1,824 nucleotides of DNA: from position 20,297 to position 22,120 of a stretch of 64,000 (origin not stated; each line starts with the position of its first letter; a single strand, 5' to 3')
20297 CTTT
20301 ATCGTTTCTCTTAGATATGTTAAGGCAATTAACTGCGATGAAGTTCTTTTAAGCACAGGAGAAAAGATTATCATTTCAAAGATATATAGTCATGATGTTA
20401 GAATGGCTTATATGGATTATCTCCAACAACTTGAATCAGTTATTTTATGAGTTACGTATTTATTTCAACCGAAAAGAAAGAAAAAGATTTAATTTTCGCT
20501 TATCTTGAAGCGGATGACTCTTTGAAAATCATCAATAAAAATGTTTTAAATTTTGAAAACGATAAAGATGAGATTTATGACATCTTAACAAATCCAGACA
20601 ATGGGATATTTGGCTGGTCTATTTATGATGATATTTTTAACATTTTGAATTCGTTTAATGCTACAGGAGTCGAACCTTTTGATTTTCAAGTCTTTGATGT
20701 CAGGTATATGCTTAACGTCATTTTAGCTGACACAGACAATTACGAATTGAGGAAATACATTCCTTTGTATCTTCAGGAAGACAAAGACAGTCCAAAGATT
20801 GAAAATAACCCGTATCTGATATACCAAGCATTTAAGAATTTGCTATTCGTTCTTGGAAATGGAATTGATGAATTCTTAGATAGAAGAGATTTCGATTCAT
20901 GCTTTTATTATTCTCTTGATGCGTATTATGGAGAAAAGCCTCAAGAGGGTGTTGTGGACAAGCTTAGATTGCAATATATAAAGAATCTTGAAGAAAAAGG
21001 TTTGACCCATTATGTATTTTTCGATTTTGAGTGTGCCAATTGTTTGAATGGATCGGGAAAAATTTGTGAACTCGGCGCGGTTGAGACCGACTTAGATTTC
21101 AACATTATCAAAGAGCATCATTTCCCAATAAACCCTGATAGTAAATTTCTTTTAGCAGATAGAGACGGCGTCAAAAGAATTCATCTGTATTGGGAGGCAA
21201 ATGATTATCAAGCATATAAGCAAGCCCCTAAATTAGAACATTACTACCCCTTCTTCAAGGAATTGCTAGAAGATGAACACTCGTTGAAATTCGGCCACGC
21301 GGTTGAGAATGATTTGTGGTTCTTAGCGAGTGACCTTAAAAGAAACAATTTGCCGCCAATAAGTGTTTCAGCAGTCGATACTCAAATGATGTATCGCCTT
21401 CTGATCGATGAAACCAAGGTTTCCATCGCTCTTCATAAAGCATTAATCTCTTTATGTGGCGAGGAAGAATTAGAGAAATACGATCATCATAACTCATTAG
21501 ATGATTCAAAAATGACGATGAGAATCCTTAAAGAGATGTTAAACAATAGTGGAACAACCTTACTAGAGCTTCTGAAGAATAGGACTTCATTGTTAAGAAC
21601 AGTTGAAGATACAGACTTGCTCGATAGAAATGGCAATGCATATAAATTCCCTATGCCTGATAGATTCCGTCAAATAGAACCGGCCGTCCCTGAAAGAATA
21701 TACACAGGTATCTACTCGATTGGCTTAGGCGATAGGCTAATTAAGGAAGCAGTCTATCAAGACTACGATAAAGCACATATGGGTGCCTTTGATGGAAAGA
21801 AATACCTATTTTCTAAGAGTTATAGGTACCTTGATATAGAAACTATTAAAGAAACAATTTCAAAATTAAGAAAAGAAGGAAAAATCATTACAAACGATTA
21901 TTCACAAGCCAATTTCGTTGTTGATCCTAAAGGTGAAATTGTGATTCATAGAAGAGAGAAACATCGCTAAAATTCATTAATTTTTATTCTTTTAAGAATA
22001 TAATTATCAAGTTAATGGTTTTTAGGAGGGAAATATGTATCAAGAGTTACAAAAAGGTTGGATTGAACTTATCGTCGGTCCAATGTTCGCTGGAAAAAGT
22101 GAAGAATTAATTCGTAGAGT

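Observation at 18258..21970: Three-gene operon of an Agr/Com-type kinase, a LytTR regulator and a DEDDh exonuclease-fusion protein, behind a tandem 21-22-bp repeat array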

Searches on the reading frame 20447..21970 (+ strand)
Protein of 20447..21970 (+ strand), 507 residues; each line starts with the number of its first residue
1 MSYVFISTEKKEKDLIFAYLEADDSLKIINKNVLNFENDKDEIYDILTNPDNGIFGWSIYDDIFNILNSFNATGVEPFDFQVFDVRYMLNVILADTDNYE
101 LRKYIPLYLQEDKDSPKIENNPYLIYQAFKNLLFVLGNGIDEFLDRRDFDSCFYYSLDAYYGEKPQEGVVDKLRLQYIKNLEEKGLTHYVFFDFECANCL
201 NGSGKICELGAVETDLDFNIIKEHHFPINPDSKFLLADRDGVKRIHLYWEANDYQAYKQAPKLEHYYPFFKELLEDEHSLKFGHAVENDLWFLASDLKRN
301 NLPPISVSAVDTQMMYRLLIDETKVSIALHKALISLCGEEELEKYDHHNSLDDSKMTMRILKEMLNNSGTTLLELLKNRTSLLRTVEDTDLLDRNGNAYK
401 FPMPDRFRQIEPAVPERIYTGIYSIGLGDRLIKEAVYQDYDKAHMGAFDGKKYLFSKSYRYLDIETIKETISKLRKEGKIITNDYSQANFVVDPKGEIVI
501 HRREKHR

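Call 3: search_protein_families(library=pfam, proteins=[window:20447-21970:+], max_evalue=0.01)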
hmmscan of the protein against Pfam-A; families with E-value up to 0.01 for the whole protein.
window:20447-21970:+ (507 aa): 3 families
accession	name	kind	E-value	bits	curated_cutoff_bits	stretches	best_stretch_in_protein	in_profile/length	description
PF00929.31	RNase_T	-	1.3e-08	36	24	1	190-361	1-164/164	Exonuclease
PF01612.26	DNA_pol_A_exo1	-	4.3e-05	23.8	23.6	1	266-305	64-102/173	3'-5' exonuclease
PF21762.3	DEDDh_C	-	0.0048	17.5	27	0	283-364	112-188/188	DNA polymerase III subunit epsilon-like, C-terminal domain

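Call 6: search_protein_families(library=ncbifam, proteins=[window:20447-21970:+], max_evalue=0.1)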
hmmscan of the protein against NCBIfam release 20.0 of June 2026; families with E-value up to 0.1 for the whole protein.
window:20447-21970:+ (507 aa): 10 families
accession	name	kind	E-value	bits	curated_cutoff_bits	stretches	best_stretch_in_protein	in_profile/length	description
NF001688.0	PRK00448.1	equivalog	7.5e-11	40.3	873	1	171-371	407-591/1445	PolC-type DNA polymerase III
TIGR01405.1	polC_Gram_pos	equivalog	7.7e-10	37.1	1043.45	1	179-370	179-356/1211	DNA polymerase III subunit alpha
NF005981.0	PRK08074.1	equivalog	2.1e-05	22.7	789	1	256-380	64-181/931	ATP-dependent DNA helicase DinG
TIGR01407.1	dinG_rel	hypoth_equivalog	4.8e-05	21.8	547.7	1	189-361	2-158/889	putative DnaQ family exonuclease/DinG family helicase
NF003765.0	PRK05359.1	equivalog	0.00064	19.2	106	1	188-298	7-121/189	oligoribonuclease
NF005836.0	PRK07740.1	equivalog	0.00081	18.9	261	1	260-369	125-227/244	hypothetical protein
NF005907.0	PRK07883.1-5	equivalog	0.0023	16.4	454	1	257-378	89-205/584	DEDD exonuclease domain-containing protein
NF005906.0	PRK07883.1-4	equivalog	0.0099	14.3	495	1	188-367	7-170/563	DEDD exonuclease domain-containing protein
NF005905.0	PRK07883.1-3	equivalog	0.017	13.8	508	1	258-386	86-209/581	DEDD exonuclease domain-containing protein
NF006316.0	PRK08517.1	equivalog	0.025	13.9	247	0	254-367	127-232/270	3'-5' exonuclease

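Call 7: search_protein_families(library=padloc, proteins=[window:20447-21970:+], max_evalue=0.1)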
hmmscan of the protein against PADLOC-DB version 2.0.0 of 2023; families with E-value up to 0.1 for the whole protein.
window:20447-21970:+ (507 aa): 3 families
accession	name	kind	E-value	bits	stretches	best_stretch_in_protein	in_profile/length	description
PDLC01247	DEDDh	-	4e-09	35.3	1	190-361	1-138/139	"CAS-I,CAS-II,CAS-III,CAS-IV,CAS-V,CAS-VI; associated"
PDLC05027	PDC-S48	-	1.5e-07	28.9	1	188-371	5-173/411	-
PDLC05028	PDC-S48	-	2.6e-05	21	1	192-372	23-187/512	-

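Call 8: search_solved_structures(query=window:20447-21970:+, max_evalue=1, show_alignments=2)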
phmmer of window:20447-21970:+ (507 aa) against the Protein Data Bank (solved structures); distinct sequences matched with E-value up to 1: 1.
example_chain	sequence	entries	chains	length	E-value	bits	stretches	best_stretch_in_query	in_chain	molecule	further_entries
2el7_A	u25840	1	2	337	0.96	11.2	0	404-478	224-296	Tryptophanyl-tRNA synthetase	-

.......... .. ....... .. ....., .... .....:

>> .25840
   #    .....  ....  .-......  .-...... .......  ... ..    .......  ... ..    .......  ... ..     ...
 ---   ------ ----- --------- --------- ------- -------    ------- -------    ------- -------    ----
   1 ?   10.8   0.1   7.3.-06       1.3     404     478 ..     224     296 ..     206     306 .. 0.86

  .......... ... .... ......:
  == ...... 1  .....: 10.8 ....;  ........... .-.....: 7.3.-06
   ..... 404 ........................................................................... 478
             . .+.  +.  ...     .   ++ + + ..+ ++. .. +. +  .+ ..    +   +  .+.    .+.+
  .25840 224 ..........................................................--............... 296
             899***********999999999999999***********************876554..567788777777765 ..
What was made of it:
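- Tried and rejected: PDB sequence search with the exonuclease: nothing (call 8).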

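Call 9: find_homologous_proteins(query=window:20447-21970:+, max_evalue=0.001)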
Query window:20447-21970:+ (507 aa): 18 proteins with E <= 0.001 among 8000 candidates.
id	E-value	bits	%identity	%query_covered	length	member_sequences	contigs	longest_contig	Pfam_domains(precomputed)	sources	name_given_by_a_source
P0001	0.0e+0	1156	100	100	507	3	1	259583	PF00929.32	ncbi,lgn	-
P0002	1.3e-266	903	78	100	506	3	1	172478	PF00929.32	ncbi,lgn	-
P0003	5.4e-243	825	71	100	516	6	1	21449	PF00929.32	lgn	-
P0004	1.2e-235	801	71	98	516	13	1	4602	PF00929.32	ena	-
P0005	1.1e-233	795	69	100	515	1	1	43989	PF00929.32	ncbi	-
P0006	1.1e-139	485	47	100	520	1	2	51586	PF00929.32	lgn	-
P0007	1.4e-136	474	47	97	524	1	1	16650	PF00929.32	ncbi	-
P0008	5.4e-136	472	47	98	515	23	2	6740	PF00929.32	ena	-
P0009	6.3e-135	469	47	98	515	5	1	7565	PF00929.32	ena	-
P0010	8.9e-135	468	47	98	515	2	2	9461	PF00929.32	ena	-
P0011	1.3e-134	468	47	98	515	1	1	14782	PF00929.32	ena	-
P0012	5.5e-131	456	46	97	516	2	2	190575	PF00929.32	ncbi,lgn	-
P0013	2.4e-130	454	45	98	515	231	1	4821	PF00929.32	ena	-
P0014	2.6e-128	447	45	97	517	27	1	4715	PF00929.32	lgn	-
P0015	1.2e-127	445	45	98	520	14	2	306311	PF00929.32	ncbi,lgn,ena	-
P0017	1.8e-22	98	36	37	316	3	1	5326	PF00929.32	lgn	-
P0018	3.4e-20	90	32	37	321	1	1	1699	PF00929.32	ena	-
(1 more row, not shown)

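Call 10: find_encoding_contigs(protein=P0001, flank=6000, max_places=3)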
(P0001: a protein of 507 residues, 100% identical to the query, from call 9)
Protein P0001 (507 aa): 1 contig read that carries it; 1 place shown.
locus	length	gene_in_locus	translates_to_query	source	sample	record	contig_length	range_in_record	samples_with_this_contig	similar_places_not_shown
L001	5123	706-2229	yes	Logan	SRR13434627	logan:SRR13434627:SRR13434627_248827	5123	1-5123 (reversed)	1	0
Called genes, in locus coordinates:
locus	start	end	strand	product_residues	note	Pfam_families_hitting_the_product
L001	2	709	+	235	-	?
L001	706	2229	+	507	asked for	PF00929:RNase_T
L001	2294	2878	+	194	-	PF00265:TK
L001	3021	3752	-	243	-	-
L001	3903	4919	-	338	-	PF00294:PfkB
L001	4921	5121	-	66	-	?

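Call 11: find_encoding_contigs(protein=P0002, flank=6000, max_places=3)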
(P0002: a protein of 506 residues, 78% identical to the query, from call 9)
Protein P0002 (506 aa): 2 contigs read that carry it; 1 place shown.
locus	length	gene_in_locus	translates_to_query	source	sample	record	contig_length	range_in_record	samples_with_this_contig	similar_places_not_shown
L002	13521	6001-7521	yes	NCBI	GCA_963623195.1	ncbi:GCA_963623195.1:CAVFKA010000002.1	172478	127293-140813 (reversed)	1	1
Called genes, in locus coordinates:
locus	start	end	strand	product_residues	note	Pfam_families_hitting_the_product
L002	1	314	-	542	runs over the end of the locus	-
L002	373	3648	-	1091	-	PF01915:Glyco_hydro_3_C, PF14310:Fn3-like, PF00933:Glyco_hydro_3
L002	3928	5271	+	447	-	PF02518:HATPase_c (weak), PF14501:HATPase_c_5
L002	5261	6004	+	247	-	PF00072:Response_reg, PF04397:LytTR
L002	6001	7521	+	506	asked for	PF00929:RNase_T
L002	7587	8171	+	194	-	PF00265:TK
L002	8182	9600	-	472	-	-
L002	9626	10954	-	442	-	PF05708:Peptidase_C92 (weak)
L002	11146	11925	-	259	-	-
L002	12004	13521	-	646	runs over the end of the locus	-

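Call 12: find_encoding_contigs(protein=P0015, flank=6000, max_places=3)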
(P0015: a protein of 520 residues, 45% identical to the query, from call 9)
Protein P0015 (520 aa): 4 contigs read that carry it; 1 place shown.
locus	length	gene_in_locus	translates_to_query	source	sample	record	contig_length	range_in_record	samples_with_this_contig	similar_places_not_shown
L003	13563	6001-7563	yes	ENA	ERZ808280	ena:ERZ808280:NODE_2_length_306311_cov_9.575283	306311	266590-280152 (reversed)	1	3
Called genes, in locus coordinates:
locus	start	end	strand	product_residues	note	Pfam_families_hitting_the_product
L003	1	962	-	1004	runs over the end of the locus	PF13086:AAA_11, PF13245:AAA_19 (weak), PF13604:AAA_30 (faint), PF01443:Viral_helicase1 (faint), PF13087:AAA_12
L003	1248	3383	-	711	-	PF09371:Tex_N, PF22706:Tex_central_region, PF16921:Tex_YqgF, PF14639:YqgF (weak), PF14635:HHH_7, PF12836:HHH_3, PF17674:HHH_9, PF00575:S1, +1 more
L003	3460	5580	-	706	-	PF12437:GSIII_N, PF00120:Gln-synt_C, PF18318:Gln-synt_C-ter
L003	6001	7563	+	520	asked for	PF00929:RNase_T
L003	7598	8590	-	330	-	PF01210:NAD_Gly3P_dh_N, PF02558:ApbA (weak), PF03807:F420_oxidored (weak), PF07479:NAD_Gly3P_dh_C, PF20618:GPD_NAD_C_bact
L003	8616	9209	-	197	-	PF00293:NUDIX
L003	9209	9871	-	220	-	PF00302:CAT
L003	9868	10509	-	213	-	PF01712:dNK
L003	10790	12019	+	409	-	PF02608:Bmp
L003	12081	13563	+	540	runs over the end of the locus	PF00005:ABC_tran, PF13304:AAA_21 (faint), PF00005:ABC_tran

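Call 13: find_encoding_contigs(protein=P0005, flank=6000, max_places=2)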
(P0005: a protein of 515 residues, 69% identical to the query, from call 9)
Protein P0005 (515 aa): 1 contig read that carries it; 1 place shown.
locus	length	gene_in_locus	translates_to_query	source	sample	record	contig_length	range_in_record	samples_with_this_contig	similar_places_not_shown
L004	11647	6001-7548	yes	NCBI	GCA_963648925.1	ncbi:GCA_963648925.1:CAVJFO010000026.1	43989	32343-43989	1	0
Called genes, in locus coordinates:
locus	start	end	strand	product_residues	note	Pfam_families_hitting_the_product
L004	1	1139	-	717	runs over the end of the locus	PF09371:Tex_N, PF22706:Tex_central_region, PF14639:YqgF (weak), PF16921:Tex_YqgF, PF14635:HHH_7, PF12836:HHH_3, PF17674:HHH_9, PF00575:S1, +1 more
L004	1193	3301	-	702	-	PF12437:GSIII_N, PF00120:Gln-synt_C, PF18318:Gln-synt_C-ter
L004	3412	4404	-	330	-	PF01210:NAD_Gly3P_dh_N, PF03807:F420_oxidored, PF07479:NAD_Gly3P_dh_C, PF20618:GPD_NAD_C_bact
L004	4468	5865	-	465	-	PF00150:Cellulase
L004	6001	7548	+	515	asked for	PF00929:RNase_T (weak)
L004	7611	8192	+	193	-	PF00265:TK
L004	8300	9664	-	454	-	-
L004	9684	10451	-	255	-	-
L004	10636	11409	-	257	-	-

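Call 14: find_encoding_contigs(protein=P0003, flank=6000, max_places=2)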
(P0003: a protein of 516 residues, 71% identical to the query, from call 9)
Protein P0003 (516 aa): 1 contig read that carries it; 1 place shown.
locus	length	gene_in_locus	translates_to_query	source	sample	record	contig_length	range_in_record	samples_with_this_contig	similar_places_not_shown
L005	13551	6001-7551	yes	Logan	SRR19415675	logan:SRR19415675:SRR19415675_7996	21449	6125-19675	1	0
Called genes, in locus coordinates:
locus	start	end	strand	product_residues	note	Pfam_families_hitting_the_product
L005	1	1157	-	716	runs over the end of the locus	PF09371:Tex_N, PF22706:Tex_central_region, PF16921:Tex_YqgF, PF14635:HHH_7, PF12836:HHH_3, PF17674:HHH_9, PF00575:S1, PF23459:S1_RRP5 (weak), +1 more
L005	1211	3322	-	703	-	PF12437:GSIII_N, PF00120:Gln-synt_C, PF18318:Gln-synt_C-ter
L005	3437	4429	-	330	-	PF01210:NAD_Gly3P_dh_N, PF03446:NAD_binding_2 (weak), PF03807:F420_oxidored, PF07479:NAD_Gly3P_dh_C, PF20618:GPD_NAD_C_bact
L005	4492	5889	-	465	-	PF00150:Cellulase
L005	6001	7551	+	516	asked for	PF00929:RNase_T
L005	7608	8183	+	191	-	PF00265:TK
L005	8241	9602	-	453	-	-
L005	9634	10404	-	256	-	-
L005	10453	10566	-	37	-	-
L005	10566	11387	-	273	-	-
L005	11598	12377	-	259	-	-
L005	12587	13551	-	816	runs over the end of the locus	-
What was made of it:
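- L004 and L005 have Tex-GlnIII-GpsA-GH5-exonuclease-tdk, with neither the GH3 operon nor the two-component system (calls 13, 14).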

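Call 15: find_encoding_contigs(protein=P0006, flank=6000, max_places=2)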
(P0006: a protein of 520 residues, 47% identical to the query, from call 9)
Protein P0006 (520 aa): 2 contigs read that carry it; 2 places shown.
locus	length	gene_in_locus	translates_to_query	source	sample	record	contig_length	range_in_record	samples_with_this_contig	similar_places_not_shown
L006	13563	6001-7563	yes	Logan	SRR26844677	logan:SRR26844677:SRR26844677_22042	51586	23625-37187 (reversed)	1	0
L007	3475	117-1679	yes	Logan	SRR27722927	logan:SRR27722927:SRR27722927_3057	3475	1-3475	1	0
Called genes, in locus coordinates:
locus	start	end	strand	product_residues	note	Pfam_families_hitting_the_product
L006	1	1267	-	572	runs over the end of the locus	PF00005:ABC_tran, PF17912:OB_MalK (faint)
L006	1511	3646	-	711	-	PF09371:Tex_N, PF22706:Tex_central_region, PF16921:Tex_YqgF, PF14635:HHH_7, PF12836:HHH_3, PF17674:HHH_9, PF00575:S1, PF23459:S1_RRP5 (weak)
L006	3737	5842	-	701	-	PF12437:GSIII_N, PF00120:Gln-synt_C, PF18318:Gln-synt_C-ter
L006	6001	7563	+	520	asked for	PF00929:RNase_T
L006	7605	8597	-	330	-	PF01210:NAD_Gly3P_dh_N, PF03807:F420_oxidored (weak), PF07479:NAD_Gly3P_dh_C, PF20618:GPD_NAD_C_bact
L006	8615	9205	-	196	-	PF00293:NUDIX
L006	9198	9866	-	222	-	PF00302:CAT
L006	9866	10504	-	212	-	PF01712:dNK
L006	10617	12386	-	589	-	-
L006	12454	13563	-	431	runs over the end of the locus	-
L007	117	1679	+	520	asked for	PF00929:RNase_T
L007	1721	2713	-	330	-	PF01210:NAD_Gly3P_dh_N, PF03807:F420_oxidored (weak), PF07479:NAD_Gly3P_dh_C, PF20618:GPD_NAD_C_bact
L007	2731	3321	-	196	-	PF00293:NUDIX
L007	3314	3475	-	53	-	?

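Call 16: find_encoding_contigs(protein=P0012, flank=6000, max_places=2)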
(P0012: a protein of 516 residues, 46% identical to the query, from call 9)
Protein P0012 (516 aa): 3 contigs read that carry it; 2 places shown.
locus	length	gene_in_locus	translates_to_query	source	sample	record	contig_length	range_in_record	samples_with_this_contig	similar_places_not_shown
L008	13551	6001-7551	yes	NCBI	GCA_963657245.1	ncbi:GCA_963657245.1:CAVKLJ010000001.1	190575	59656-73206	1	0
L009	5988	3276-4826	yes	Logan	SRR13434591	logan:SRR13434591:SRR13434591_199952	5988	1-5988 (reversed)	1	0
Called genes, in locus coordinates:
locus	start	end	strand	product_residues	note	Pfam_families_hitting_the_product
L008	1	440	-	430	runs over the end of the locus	-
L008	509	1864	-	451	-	PF13353:Fer4_12 (weak), PF04055:Radical_SAM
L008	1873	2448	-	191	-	-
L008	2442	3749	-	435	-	-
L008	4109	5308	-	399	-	PF00005:ABC_tran, PF08402:TOBE_2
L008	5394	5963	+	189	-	-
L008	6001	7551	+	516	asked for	PF00929:RNase_T (weak)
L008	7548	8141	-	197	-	PF00293:NUDIX (weak)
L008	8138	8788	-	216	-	PF00302:CAT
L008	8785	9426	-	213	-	PF01712:dNK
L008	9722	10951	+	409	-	PF02608:Bmp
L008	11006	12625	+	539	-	PF00005:ABC_tran, PF13304:AAA_21 (faint), PF00005:ABC_tran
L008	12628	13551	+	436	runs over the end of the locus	PF02653:BPD_transp_2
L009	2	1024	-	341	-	?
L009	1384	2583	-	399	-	PF00005:ABC_tran, PF08402:TOBE_2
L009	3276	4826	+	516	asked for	PF00929:RNase_T (weak)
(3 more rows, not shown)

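Call 17: find_encoding_contigs(protein=P0007, flank=6000, max_places=2)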
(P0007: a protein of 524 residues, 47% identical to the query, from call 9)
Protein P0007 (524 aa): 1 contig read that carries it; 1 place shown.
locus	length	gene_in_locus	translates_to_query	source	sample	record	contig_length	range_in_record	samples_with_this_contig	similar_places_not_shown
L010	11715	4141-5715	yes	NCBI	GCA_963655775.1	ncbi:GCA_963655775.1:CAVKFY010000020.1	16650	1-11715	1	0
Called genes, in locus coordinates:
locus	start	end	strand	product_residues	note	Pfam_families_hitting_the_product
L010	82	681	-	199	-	-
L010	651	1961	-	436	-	-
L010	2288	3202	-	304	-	PF00005:ABC_tran (weak), PF08402:TOBE_2 (weak)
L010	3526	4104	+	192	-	-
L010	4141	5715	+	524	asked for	PF00929:RNase_T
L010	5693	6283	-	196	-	PF00293:NUDIX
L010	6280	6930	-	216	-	PF00302:CAT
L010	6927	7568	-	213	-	PF01712:dNK, PF13238:AAA_18 (weak)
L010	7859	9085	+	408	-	PF02608:Bmp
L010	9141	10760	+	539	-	PF00005:ABC_tran, PF13304:AAA_21 (faint), PF00005:ABC_tran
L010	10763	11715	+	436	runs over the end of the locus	PF02653:BPD_transp_2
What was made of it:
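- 20447..21970 (+): A 507-aa protein with three parts: an N-terminal DEDD-like, probably inactive, domain (aa 1-185); an active-looking DEDDh exonuclease (aa 188-371); and a small C-terminal domain. It is a resident gene, not part of the cassette. Gene contexts in calls 10-17.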

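Call 66: predict_structure(alignment_id=A3)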
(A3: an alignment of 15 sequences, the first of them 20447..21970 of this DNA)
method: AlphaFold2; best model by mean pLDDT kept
length: 507 residues; sequences in the alignment: 15
mean_pLDDT: 78.9   pTM: 0.68
mean pLDDT of the five models: 78.9, 77.1, 76.6, 75.2, 72.7
residues with pLDDT >= 90: 143; 70-90: 247; 50-70: 82; < 50: 35
segments of 3 or more residues with pLDDT < 50: 390-418, 504-507
pLDDT, mean of each block of 10 residues (from residue 1): 89 89 91 93 93 88 90 87 82 67 75 63 88 73 72 73 59 81 91 74 74 96 91 60 61 78 92 93 86 80 87 81 65 88 87 95 86 84 70 37 40 46 70 82 84 87 88 92 83 83 50
secondary structure, 60 per line:
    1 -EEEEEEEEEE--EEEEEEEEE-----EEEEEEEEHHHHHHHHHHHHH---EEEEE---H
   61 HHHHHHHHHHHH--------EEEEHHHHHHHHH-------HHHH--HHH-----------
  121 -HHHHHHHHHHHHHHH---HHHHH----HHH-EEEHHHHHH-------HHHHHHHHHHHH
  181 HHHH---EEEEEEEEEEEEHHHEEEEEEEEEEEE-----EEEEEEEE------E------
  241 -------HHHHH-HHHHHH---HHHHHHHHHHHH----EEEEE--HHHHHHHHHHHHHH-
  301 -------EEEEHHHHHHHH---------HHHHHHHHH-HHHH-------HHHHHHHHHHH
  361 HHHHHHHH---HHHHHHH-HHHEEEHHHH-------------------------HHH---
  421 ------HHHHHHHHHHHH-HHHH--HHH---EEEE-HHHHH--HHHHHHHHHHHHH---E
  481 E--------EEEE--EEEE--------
elements in order: E2-11 E14-22 E28-35 H36-48 E52-56 H60-72 E81-84 H85-93 H101-104 H122-136 H140-144 E153-155 H156-161 H169-184 E188-199 E203-214 E220-227 H248-252 H254-259 H263-274 E279-283 H286-299 E308-311 H312-319 H329-337 H339-342 H350-368 H372-378 E383-385 H386-389 H427-438 H440-443 E452-455 H457-461 H464-476 E490-493 E496-499

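Call 85: search_protein_families(library=pfam, proteins=[P0017, P0018], max_evalue=5)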
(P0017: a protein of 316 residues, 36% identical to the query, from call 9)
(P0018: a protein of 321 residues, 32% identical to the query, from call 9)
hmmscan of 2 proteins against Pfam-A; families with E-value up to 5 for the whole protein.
P0017 (316 aa): 3 families
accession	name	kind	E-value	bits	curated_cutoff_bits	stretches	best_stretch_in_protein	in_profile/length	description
PF00929.31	RNase_T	-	3.4e-10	41.1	24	1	4-166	1-163/164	Exonuclease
PF21762.3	DEDDh_C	-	0.00058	20.5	27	1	84-167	102-185/188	DNA polymerase III subunit epsilon-like, C-terminal domain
PF01612.26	DNA_pol_A_exo1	-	0.0028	17.9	23.6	1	77-148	64-128/173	3'-5' exonuclease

P0018 (321 aa): 3 families
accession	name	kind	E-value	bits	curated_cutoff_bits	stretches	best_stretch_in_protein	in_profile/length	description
PF00929.31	RNase_T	-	5.9e-09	37.1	24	1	5-167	2-164/164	Exonuclease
PF21762.3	DEDDh_C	-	0.052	14.1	27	1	98-168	116-186/188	DNA polymerase III subunit epsilon-like, C-terminal domain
PF08626.16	TRAPPC9-Trs120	-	0.25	9.1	24.7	1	139-235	533-635/1229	Transport protein Trs120 or TRAPPC9, TRAPP II complex subunit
